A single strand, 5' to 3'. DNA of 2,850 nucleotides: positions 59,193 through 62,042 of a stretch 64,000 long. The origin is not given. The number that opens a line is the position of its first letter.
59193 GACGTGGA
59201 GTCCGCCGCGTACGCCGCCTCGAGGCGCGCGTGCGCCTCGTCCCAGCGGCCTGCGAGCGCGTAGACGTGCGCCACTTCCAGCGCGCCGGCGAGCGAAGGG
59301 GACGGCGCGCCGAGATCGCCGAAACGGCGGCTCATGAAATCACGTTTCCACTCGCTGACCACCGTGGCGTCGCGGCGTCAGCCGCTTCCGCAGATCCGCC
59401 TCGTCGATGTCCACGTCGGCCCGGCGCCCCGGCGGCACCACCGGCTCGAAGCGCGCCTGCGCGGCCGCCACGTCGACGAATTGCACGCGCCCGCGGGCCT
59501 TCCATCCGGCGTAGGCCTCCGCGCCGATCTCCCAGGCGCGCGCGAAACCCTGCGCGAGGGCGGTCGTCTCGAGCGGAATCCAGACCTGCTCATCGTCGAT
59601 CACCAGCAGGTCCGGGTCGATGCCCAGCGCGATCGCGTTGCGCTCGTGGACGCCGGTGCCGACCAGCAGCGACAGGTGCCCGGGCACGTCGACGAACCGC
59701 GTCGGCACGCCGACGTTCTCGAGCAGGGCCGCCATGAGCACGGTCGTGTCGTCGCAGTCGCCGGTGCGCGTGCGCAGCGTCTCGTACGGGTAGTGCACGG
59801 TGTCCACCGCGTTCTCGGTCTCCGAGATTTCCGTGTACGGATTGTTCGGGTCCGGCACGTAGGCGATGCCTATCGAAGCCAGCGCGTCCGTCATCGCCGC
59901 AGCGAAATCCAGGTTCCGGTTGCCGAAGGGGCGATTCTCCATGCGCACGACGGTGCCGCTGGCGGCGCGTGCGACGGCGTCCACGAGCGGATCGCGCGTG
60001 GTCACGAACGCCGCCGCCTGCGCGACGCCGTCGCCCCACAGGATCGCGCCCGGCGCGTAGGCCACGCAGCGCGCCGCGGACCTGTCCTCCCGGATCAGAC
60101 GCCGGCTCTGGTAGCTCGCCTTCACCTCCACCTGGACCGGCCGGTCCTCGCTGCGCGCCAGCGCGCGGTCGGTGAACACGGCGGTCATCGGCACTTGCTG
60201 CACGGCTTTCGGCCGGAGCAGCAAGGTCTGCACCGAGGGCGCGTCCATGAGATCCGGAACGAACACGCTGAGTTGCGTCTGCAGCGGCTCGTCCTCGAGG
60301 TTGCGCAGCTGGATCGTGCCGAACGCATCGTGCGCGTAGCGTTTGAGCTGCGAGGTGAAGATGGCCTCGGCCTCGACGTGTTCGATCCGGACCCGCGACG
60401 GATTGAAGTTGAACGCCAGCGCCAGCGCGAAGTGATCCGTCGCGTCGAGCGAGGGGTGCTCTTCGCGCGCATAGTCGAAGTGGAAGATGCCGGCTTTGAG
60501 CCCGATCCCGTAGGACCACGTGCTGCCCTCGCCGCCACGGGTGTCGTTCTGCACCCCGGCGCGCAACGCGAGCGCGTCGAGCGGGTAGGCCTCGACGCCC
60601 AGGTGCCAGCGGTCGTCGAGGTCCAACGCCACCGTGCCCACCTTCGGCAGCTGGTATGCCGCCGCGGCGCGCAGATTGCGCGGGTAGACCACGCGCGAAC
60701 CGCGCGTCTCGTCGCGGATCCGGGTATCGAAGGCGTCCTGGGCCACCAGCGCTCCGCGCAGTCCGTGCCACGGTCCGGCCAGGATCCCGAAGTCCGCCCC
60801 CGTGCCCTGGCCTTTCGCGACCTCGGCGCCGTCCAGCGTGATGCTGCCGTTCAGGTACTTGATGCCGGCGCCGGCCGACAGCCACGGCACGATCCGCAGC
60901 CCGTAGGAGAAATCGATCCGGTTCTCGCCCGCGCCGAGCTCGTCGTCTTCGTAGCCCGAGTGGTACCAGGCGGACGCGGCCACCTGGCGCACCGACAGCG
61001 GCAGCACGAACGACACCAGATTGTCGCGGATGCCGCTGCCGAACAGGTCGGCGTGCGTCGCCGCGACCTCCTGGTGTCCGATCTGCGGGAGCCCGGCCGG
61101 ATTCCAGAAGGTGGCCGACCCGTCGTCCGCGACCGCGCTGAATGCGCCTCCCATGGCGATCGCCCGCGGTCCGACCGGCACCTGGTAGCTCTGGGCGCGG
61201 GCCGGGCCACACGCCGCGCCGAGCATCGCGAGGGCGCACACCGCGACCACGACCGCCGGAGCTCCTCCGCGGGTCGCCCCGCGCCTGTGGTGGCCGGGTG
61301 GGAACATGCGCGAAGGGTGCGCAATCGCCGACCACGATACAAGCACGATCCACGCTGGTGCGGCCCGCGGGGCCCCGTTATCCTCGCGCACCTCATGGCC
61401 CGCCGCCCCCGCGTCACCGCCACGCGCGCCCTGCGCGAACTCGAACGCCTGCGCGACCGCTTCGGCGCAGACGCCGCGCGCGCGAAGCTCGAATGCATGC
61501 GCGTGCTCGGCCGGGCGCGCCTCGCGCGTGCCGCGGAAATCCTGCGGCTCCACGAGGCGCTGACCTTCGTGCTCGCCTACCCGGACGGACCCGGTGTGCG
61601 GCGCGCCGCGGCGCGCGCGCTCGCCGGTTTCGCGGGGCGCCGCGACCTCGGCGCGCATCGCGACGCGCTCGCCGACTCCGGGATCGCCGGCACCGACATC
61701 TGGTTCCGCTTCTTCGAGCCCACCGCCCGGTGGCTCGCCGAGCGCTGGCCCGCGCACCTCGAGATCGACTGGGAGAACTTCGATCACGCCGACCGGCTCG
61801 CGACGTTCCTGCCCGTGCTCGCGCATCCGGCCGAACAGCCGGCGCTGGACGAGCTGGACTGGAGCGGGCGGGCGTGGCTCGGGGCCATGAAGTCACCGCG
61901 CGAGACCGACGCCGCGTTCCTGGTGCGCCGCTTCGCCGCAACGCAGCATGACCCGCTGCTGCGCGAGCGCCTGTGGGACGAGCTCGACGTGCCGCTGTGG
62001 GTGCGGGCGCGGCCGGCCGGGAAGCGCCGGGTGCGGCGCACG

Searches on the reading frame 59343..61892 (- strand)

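Call 42: search_protein_families(library=pfam, proteins=[window:59343-61892:-], max_evalue=0.001)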
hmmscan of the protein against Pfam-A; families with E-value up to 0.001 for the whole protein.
window:59343-61892:- (850 aa): 2 families
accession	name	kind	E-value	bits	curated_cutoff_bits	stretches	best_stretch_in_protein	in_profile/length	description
PF01841.26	Transglut_core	-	1.4e-05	25.8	23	1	695-734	36-75/108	Transglutaminase-like superfamily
PF04473.18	DUF553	-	5.9e-05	23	20.5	1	696-776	47-122/140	Transglutaminase-like domain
